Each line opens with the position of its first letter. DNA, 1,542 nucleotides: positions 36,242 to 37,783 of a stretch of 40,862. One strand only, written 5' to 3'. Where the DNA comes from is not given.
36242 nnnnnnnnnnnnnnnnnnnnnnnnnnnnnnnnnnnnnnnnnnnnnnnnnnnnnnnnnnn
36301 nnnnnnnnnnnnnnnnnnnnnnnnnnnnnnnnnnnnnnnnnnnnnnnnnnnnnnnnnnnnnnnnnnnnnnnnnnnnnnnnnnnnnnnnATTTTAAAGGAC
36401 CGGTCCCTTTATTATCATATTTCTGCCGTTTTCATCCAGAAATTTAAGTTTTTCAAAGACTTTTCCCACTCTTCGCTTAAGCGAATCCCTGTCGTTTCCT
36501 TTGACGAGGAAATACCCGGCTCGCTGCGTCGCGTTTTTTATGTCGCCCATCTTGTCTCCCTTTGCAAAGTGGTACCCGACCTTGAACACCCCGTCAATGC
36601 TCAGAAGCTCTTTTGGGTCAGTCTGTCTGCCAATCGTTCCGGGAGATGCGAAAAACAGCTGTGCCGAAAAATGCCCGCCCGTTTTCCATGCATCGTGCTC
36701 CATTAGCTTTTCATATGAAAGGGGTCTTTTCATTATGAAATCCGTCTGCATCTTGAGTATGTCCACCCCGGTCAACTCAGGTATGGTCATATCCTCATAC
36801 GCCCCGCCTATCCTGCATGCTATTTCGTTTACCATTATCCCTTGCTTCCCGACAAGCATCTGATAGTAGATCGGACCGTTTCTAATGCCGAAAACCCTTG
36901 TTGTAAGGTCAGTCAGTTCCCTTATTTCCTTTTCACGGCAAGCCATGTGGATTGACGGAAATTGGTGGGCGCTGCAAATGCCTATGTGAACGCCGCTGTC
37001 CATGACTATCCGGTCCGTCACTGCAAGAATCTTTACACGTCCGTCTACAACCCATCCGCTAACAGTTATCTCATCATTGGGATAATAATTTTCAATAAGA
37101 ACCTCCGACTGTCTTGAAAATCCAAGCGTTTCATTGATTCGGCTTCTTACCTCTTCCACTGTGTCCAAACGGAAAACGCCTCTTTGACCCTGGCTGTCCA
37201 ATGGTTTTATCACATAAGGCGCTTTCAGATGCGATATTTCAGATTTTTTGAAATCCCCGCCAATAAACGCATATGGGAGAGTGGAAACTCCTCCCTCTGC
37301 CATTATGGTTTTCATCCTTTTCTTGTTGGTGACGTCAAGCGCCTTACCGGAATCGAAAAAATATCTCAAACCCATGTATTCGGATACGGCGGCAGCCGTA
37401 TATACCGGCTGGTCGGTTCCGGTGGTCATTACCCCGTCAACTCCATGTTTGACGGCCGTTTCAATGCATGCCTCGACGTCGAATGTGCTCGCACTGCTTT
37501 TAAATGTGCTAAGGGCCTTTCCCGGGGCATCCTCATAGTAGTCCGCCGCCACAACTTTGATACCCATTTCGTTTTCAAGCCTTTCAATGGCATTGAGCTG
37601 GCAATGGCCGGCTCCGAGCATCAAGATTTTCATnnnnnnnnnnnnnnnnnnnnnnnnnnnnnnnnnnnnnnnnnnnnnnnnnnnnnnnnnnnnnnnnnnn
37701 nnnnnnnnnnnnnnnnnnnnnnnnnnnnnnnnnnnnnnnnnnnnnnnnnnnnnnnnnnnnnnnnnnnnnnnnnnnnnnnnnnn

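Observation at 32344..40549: Candidate new surface-glycosylation system: Arn/Gtr-like GT2 + GT-C pair fed by a dTDP-4-amino-4,6-dideoxyhexose pathway, with an ATP-grasp ligase and an ABC importer built into the operon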

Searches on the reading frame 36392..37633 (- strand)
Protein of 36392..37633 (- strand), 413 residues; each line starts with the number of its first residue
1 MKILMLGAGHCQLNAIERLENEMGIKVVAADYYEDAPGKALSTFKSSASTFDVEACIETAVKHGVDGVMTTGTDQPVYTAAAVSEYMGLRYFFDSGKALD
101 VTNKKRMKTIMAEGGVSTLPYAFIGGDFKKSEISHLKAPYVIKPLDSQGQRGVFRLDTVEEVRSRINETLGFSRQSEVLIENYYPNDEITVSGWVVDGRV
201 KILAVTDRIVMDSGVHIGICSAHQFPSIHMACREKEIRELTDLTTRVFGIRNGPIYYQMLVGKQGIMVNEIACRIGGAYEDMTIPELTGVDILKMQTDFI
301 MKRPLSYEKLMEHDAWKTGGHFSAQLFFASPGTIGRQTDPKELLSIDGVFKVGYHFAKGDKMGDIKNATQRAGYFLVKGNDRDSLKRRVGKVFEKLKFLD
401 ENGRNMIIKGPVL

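Call 3: search_protein_families(library=pfam, proteins=[window:36392-37633:-], max_evalue=0.01)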
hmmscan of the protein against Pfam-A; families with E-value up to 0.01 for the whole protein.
window:36392-37633:- (413 aa): 6 families
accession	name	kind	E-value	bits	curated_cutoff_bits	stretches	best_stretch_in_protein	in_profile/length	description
PF18603.7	LAL_C2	-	6.9e-10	39.5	29.4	1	327-398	4-75/78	L-amino acid ligase C-terminal domain 2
PF13535.11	ATP-grasp_4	-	1.9e-06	28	27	1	137-278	2-156/160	ATP-grasp domain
PF07478.18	Dala_Dala_lig_C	-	0.0013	18.7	24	1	128-212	27-107/204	D-ala D-ala ligase C-terminus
PF02655.19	ATP-grasp_3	-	0.0038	17.8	23.2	1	126-277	20-159/160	ATP-grasp domain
PF01071.24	GARS_A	-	0.0051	17.1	27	0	102-218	1-127/194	Phosphoribosylglycinamide synthetase, ATP-grasp (A) domain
PF02955.21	GSH-S_ATP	-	0.0077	16.1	23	0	139-186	33-80/175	Prokaryotic glutathione synthetase, ATP-grasp domain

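Call 4: search_protein_families(library=ncbifam, proteins=[window:36392-37633:-], max_evalue=0.01)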
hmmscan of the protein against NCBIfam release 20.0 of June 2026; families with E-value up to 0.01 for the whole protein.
window:36392-37633:- (413 aa): 15 families
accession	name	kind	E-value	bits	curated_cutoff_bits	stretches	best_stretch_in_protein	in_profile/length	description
NF002563.0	PRK02186.1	subfamily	2e-15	56.1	625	1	61-304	67-306/890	argininosuccinate lyase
NF005543.0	PRK07206.1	subfamily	6.3e-14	51.4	302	1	40-386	46-398/416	hypothetical protein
NF041595.1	dap_A_syn_DdaF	equivalog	5.4e-13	48.5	840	1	71-392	83-409/424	dapdiamide A synthase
NF002527.0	PRK01966.1-3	equivalog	1e-08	34.8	310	1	82-207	96-224/332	D-alanine--D-alanine ligase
TIGR01205.1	D_ala_D_alaTIGR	subfamily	9.8e-08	31.3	245.65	1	102-198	105-205/318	D-alanine--D-alanine ligase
NF002378.0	PRK01372.1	subfamily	1.2e-07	30.8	243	1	103-192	100-187/305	D-alanine--D-alanine ligase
NF006766.0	PRK09288.1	equivalog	2.1e-07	30.1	339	1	2-185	14-199/396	formate-dependent phosphoribosylglycinamide formyltransferase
NF053643.1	Ddl_archaea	equivalog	1.6e-06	27.4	500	1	1-194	1-190/367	putative pseudomurein biosynthesis ATP-grasp protein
NF009405.0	PRK12767.1-4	equivalog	1.2e-05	24.5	390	1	90-279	98-270/320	carbamoyl phosphate synthase-like protein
TIGR01369.1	CPSaseII_lrg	equivalog_domain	3.8e-05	21.5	1027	1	105-307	671-871/1052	carbamoyl-phosphate synthase (glutamine-hydrolyzing) large subunit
NF011169.0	PRK14571.1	equivalog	0.0001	21.8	404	1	80-205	71-191/300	D-alanyl-alanine synthetase A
NF003671.0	PRK05294.1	equivalog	0.00012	19.8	599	1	70-310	633-871/1058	carbamoyl-phosphate synthase large subunit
TIGR01142.1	purT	equivalog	0.00055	18.9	502.15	1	2-184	1-185/380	phosphoribosylglycinamide formyltransferase 2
NF004675.0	PRK06019.1-1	equivalog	0.0013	17.6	375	1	21-274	29-273/375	5-(carboxyamino)imidazole ribonucleotide synthase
NF003573.0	PRK05246.1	equivalog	0.0065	15.3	272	1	140-186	157-203/316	glutathione synthase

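Call 9: find_related_loci(query=window:36392-37633:-, collection=genome_contigs, flank=10000)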
Query window:36392-37633:- (413 aa) in genome_contigs; peptide patterns used: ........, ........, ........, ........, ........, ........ (x = any residue, [..] = any of these).
60 stretches matched a pattern; 6 encode a relative of the query (tblastn E <= 1e-3); 6 distinct loci.
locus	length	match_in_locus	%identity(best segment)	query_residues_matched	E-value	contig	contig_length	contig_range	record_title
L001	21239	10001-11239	89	1-413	0e+0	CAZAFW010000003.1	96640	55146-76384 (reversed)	MAG TPA_asm: uncultured Peptostreptococcaceae bacterium isolate binchicken_co218_120 genome assembly, contig: NODE_72_le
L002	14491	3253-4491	86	1-413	0e+0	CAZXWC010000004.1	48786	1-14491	MAG TPA_asm: uncultured Peptostreptococcaceae bacterium isolate binchicken_co218_119 genome assembly, contig: NODE_401_l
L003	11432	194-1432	90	1-413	0e+0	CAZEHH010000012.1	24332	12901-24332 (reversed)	MAG TPA_asm: uncultured Peptostreptococcaceae bacterium isolate binchicken_co42_314 genome assembly, contig: NODE_2377_l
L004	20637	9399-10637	75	1-413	0e+0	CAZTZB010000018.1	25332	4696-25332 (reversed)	MAG TPA_asm: uncultured Peptostreptococcaceae bacterium isolate binchicken_co42_220 genome assembly, contig: NODE_2216_l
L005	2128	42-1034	83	79-413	0e+0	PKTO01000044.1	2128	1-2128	MAG: Clostridiales bacterium isolate BM714 sc_28633, whole genome shotgun sequence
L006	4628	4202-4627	92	1-142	2e-84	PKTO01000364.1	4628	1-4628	MAG: Clostridiales bacterium isolate BM714 sc_9453, whole genome shotgun sequence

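Call 10: find_homologous_proteins(query=window:36392-37633:-, max_evalue=0.00001)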
Query window:36392-37633:- (413 aa): 1334 proteins with E <= 0.00001 among 4727 candidates; the best 120 are listed.
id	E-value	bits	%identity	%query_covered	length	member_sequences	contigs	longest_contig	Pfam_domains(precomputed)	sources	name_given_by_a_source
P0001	1.2e-275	931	100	100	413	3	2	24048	PF13535.12,PF18603.8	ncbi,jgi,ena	-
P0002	1.2e-250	849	90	100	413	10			PF13535.12,PF18603.8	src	-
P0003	3.1e-238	808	86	100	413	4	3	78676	PF13535.12,PF18603.8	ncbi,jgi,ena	-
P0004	1.5e-209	714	76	100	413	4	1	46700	PF13535.12,PF18603.8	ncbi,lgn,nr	ncbi:MAG: ATP-grasp domain-containing protein [Peptostreptococcaceae bacterium]|nr:ATP-grasp domain-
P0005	5.6e-204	695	74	100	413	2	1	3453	PF13535.12,PF18603.8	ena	-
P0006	1.5e-172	592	65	99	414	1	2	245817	PF13535.12,PF18603.8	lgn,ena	-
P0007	4.4e-162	558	59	100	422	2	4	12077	PF13535.12,PF18603.8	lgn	-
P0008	8.9e-134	464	53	99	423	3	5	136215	PF13535.12,PF02222.28,PF01071.25,PF18603.8,PF07478.19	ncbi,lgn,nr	ncbi:MAG: hypothetical protein PWR10_1723 [Halanaerobiales bacterium]|nr:hypothetical protein [Halan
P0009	2.4e-129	450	49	100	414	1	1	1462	PF13535.12,PF02786.23,PF02222.28,PF01071.25,PF18603.8,PF07478.19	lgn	-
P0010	4.4e-129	449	49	99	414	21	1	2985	PF13535.12,PF02786.23,PF02222.28,PF18130.7,PF01071.25,PF18603.8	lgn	-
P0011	5.0e-129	449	49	99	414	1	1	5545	PF13535.12,PF02786.23,PF02222.28,PF01071.25,PF18603.8,PF07478.19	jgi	-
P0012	4.2e-128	446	49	99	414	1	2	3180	PF13535.12,PF02786.23,PF01071.25,PF18603.8,PF07478.19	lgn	-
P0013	1.7e-127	444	49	99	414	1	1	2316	PF13535.12,PF02786.23,PF02222.28,PF01071.25,PF18603.8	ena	-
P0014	2.4e-127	443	48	100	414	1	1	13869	PF13535.12,PF02222.28,PF01071.25,PF18603.8,PF07478.19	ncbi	ncbi:MAG: ATP-grasp domain-containing protein [Bacillota bacterium]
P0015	1.8e-126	440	49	99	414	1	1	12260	PF13535.12,PF02222.28,PF01071.25,PF18603.8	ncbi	ncbi:MAG: ATP-grasp domain-containing protein [Halanaerobium sp.]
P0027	9.5e-125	435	51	99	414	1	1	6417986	PF13535.12,PF02222.28,PF01071.25,PF18603.8,PF07478.19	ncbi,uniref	ncbi:ATP-grasp domain-containing protein [Wukongibacter sp. M2B1]|uniref:ATP-grasp domain-containing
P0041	5.8e-123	429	48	99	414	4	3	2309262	PF13535.12,PF02222.28,PF18603.8,PF07478.19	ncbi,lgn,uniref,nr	ncbi:ATP-grasp domain-containing protein [Halanaerobium praevalens]|uniref:ATP-dependent carboxylate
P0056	4.5e-122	426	45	99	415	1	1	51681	PF13535.12,PF02222.28,PF01071.25,PF18603.8,PF07478.19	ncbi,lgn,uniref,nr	ncbi:ATP-grasp domain-containing protein [Clostridiisalibacter paucivorans]|uniref:ATP-grasp domain-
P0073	1.1e-120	421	47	99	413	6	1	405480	PF13535.12,PF02222.28,PF07478.19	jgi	jgi:biotin carboxylase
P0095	4.2e-119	416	48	99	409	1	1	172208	PF13535.12,PF02222.28,PF01071.25,PF18603.8,PF07478.19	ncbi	ncbi:ATP-grasp domain-containing protein [Clostridium sp.]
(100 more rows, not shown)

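Call 13: find_encoding_contigs(protein=P0041, flank=10000, max_places=2)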
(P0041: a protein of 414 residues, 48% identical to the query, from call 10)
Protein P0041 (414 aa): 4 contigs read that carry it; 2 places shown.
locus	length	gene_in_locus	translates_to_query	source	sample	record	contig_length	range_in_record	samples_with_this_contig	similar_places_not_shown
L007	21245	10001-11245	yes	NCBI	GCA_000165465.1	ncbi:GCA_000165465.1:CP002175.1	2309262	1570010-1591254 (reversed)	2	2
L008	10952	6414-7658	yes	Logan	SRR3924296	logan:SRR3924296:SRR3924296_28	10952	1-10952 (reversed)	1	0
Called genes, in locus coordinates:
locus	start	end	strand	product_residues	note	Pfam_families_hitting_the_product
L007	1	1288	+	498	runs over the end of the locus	PF00501:AMP-binding, PF13193:AMP-binding_C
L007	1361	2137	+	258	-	PF03372:Exo_endo_phos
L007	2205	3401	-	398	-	PF07690:MFS_1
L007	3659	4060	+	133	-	PF01451:LMWPc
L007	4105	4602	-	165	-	-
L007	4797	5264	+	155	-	PF21543:CvfB_2nd (weak), PF17783:WHD_CvfB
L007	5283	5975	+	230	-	PF13739:PdaC, PF11738:DUF3298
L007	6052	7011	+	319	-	PF01073:3Beta_HSD, PF01370:Epimerase, PF02719:Polysacc_synt_2, PF04321:RmlD_sub_bind, PF07993:NAD_binding_4, PF13460:NAD_binding_10 (weak), PF16363:GDP_Man_Dehyd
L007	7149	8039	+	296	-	PF00126:HTH_1, PF03466:LysR_substrate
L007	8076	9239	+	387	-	PF01041:DegT_DnrJ_EryC1, PF00155:Aminotran_1_2, PF00266:Aminotran_5 (weak)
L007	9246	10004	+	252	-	PF00535:Glycos_transf_2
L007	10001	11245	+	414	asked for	PF02222:ATP-grasp (weak), PF07478:Dala_Dala_lig_C (weak), PF13535:ATP-grasp_4, PF18603:LAL_C2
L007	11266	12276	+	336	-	PF13379:NMT1_2 (weak), PF09084:NMT1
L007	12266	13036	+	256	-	PF00528:BPD_transp_1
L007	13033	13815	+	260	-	PF03215:Rad17 (faint), PF02463:SMC_N (weak), PF00005:ABC_tran, PF13304:AAA_21 (faint)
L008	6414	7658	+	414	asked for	PF02222:ATP-grasp (weak), PF07478:Dala_Dala_lig_C (weak), PF13535:ATP-grasp_4, PF18603:LAL_C2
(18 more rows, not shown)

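Call 14: find_encoding_contigs(protein=P0006, flank=10000, max_places=2)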
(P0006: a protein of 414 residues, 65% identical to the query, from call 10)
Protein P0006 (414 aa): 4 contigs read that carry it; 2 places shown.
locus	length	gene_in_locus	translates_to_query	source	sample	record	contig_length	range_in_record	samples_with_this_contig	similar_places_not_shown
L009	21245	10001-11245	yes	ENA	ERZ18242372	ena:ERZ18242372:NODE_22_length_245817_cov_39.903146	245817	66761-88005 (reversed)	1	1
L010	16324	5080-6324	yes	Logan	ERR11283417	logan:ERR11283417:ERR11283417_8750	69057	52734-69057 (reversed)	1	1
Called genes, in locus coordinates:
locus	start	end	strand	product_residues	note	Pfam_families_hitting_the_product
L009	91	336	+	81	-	PF21699:TM1266-like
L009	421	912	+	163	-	PF02915:Rubrerythrin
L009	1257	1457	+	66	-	PF00313:CSD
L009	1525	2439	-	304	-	PF00892:EamA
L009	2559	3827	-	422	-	PF00890:FAD_binding_2 (faint), PF03486:HI0933_like (faint), PF07992:Pyr_redox_2, PF12831:FAD_oxidored (weak), PF13738:Pyr_redox_3, PF00070:Pyr_redox (weak), PF00085:Thioredoxin (weak)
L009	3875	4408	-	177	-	PF04143:Sulf_transp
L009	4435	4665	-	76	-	PF01206:TusA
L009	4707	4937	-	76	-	PF01206:TusA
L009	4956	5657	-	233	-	PF04143:Sulf_transp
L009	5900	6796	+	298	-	PF00126:HTH_1, PF03466:LysR_substrate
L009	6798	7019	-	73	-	PF01206:TusA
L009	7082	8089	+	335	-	PF01073:3Beta_HSD, PF01370:Epimerase, PF02719:Polysacc_synt_2, PF04321:RmlD_sub_bind, PF07993:NAD_binding_4, PF16363:GDP_Man_Dehyd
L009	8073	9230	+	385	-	PF01041:DegT_DnrJ_EryC1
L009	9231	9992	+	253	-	PF00535:Glycos_transf_2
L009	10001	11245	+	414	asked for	PF13535:ATP-grasp_4 (weak), PF18603:LAL_C2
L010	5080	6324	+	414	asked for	PF13535:ATP-grasp_4 (weak), PF18603:LAL_C2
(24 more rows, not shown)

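Call 15: find_encoding_contigs(protein=P0027, flank=10000, max_places=2)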
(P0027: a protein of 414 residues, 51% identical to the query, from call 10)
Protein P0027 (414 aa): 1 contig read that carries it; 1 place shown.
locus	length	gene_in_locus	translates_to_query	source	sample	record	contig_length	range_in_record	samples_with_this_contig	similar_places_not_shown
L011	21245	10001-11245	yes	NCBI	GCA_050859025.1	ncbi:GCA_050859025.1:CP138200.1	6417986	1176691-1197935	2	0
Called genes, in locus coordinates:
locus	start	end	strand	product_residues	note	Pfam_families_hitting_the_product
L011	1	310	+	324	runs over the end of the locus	PF00581:Rhodanese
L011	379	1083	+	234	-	PF09335:VTT_dom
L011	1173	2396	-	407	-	PF00890:FAD_binding_2 (weak), PF01266:DAO (faint), PF03486:HI0933_like (faint), PF07992:Pyr_redox_2, PF12831:FAD_oxidored (weak), PF13738:Pyr_redox_3, PF00070:Pyr_redox, PF00085:Thioredoxin, +1 more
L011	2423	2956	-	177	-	PF04143:Sulf_transp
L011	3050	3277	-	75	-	PF01206:TusA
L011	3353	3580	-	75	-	PF01206:TusA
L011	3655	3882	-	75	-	PF01206:TusA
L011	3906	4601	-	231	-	PF04143:Sulf_transp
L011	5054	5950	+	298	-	PF00126:HTH_1, PF03466:LysR_substrate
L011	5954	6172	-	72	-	PF01206:TusA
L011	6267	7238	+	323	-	PF01073:3Beta_HSD, PF01370:Epimerase, PF02719:Polysacc_synt_2, PF04321:RmlD_sub_bind, PF16363:GDP_Man_Dehyd, PF07993:NAD_binding_4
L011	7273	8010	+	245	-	PF00483:NTP_transferase, PF12804:NTP_transf_3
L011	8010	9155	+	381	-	PF01041:DegT_DnrJ_EryC1, PF00155:Aminotran_1_2 (weak), PF01212:Beta_elim_lyase (weak)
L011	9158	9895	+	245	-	PF00535:Glycos_transf_2, PF10111:Glyco_tranf_2_2 (weak)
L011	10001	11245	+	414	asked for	PF01071:GARS_A, PF02222:ATP-grasp, PF07478:Dala_Dala_lig_C, PF13535:ATP-grasp_4, PF18603:LAL_C2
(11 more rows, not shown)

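Call 22: search_solved_structures(query=window:36392-37633:-, max_evalue=0.01, show_alignments=1)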
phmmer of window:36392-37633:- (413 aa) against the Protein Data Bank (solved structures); distinct sequences matched with E-value up to 0.01: 4.
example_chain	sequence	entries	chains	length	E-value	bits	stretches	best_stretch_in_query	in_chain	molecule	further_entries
4dim_A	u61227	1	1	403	4.8e-11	45.3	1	2-389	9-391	Phosphoribosylglycinamide synthetase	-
3vot_A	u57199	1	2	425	2.2e-08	36.6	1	44-322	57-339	L-amino acid ligase, BL00235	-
2yrw_A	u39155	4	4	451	6.6e-06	28.4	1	49-223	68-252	Phosphoribosylglycinamide synthetase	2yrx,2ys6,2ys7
2ip4_A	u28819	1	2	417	3.3e-05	26.1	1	50-293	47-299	Phosphoribosylamine--glycine ligase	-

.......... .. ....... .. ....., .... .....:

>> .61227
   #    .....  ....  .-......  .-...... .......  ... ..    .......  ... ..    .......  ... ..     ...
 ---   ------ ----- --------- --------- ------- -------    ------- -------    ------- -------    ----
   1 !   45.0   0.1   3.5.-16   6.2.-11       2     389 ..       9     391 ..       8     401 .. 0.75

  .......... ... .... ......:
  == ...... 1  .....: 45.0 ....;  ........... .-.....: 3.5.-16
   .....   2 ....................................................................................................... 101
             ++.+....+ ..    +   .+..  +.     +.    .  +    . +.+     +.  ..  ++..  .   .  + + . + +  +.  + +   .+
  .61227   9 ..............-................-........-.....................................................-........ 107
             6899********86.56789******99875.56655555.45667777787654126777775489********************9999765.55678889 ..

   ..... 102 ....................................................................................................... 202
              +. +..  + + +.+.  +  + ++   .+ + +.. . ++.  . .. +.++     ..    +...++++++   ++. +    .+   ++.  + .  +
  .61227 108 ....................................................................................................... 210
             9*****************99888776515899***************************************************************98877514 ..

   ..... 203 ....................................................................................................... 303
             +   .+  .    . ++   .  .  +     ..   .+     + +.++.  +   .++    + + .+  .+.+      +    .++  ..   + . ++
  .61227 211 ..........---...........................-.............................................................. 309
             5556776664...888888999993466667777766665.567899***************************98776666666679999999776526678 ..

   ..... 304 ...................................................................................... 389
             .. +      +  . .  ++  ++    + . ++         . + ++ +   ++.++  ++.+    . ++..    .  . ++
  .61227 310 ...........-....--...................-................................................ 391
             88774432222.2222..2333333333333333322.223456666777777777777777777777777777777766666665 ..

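Call 24: find_encoding_contigs(protein=P0056, flank=10000, max_places=1)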
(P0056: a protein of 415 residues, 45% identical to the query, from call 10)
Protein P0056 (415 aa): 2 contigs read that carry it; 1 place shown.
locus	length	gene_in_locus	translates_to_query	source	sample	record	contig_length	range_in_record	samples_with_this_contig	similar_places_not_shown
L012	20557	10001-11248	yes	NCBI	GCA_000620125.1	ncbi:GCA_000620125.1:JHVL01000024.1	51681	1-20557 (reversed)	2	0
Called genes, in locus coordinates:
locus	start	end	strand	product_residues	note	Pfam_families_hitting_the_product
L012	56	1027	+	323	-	PF00753:Lactamase_B, PF19583:ODP (faint), PF21221:B_lactamase-like_C (weak)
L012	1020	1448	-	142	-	PF00293:NUDIX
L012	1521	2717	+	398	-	PF01546:Peptidase_M20, PF07687:M20_dimer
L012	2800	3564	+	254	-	PF03734:YkuD, PF01471:PG_binding_1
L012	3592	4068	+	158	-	-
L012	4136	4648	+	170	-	PF00210:Ferritin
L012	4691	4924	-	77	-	PF00269:SASP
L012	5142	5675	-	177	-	PF04143:Sulf_transp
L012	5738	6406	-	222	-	PF04143:Sulf_transp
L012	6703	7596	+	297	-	PF00126:HTH_1, PF03466:LysR_substrate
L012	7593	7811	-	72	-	PF01206:TusA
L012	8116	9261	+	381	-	PF00155:Aminotran_1_2, PF01041:DegT_DnrJ_EryC1, PF00266:Aminotran_5 (weak)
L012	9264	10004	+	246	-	PF00535:Glycos_transf_2, PF10111:Glyco_tranf_2_2 (weak)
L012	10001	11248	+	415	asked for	PF01071:GARS_A (weak), PF02222:ATP-grasp (weak), PF07478:Dala_Dala_lig_C (weak), PF13535:ATP-grasp_4, PF18603:LAL_C2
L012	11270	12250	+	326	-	PF13379:NMT1_2, PF09084:NMT1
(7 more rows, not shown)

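Call 25: find_encoding_contigs(protein=P0095, flank=10000, max_places=1)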
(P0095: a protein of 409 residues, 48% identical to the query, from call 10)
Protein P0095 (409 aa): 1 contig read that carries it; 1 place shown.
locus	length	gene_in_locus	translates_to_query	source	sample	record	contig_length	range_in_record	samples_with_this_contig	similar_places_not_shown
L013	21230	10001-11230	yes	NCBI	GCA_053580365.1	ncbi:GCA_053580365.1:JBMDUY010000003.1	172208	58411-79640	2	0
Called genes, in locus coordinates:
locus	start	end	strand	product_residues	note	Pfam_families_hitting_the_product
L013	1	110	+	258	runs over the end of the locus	PF00528:BPD_transp_1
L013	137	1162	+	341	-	PF04069:OpuAC, PF13379:NMT1_2, PF09084:NMT1, PF12974:Phosphonate-bd (weak)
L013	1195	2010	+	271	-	PF00005:ABC_tran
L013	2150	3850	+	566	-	PF01266:DAO (faint), PF07992:Pyr_redox_2, PF13450:NAD_binding_8 (faint), PF13738:Pyr_redox_3, PF00070:Pyr_redox, PF02852:Pyr_redox_dim, PF00581:Rhodanese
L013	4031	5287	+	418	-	PF04143:Sulf_transp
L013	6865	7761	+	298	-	PF00126:HTH_1, PF03466:LysR_substrate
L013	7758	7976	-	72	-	PF01206:TusA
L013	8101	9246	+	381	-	PF01041:DegT_DnrJ_EryC1, PF00155:Aminotran_1_2 (weak), PF00266:Aminotran_5 (faint)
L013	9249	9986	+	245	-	PF00535:Glycos_transf_2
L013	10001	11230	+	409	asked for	PF01071:GARS_A, PF02222:ATP-grasp (weak), PF07478:Dala_Dala_lig_C (weak), PF13535:ATP-grasp_4, PF18603:LAL_C2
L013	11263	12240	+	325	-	PF13379:NMT1_2, PF09084:NMT1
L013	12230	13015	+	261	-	PF00528:BPD_transp_1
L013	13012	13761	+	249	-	PF00005:ABC_tran, PF13304:AAA_21 (faint)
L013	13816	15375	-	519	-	PF13231:PMT_2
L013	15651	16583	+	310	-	PF00581:Rhodanese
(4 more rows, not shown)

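Call 26: find_encoding_contigs(protein=P0073, flank=10000, max_places=1)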
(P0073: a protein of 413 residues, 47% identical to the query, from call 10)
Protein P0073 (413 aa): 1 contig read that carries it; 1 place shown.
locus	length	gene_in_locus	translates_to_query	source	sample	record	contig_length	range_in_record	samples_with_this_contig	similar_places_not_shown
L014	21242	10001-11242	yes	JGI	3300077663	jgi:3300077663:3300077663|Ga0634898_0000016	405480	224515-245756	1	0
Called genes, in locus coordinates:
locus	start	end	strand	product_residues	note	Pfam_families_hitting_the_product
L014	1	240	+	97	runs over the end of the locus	PF03795:YCII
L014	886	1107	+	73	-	-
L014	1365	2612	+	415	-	PF00044:Gp_dh_N, PF02800:Gp_dh_C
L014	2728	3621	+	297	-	PF00753:Lactamase_B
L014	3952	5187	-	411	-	PF00890:FAD_binding_2 (weak), PF01266:DAO (faint), PF03486:HI0933_like (faint), PF07992:Pyr_redox_2, PF12831:FAD_oxidored, PF13738:Pyr_redox_3, PF00070:Pyr_redox, PF00085:Thioredoxin (weak)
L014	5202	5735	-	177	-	PF04143:Sulf_transp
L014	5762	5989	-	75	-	PF01206:TusA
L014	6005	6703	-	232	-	PF04143:Sulf_transp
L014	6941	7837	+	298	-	PF00126:HTH_1, PF03466:LysR_substrate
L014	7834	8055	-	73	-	PF01206:TusA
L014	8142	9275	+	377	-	PF01041:DegT_DnrJ_EryC1, PF00155:Aminotran_1_2, PF00266:Aminotran_5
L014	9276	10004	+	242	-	PF00535:Glycos_transf_2, PF10111:Glyco_tranf_2_2 (weak)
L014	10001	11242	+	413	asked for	PF02222:ATP-grasp (weak), PF07478:Dala_Dala_lig_C, PF13535:ATP-grasp_4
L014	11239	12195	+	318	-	PF13379:NMT1_2, PF12974:Phosphonate-bd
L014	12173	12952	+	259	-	PF00528:BPD_transp_1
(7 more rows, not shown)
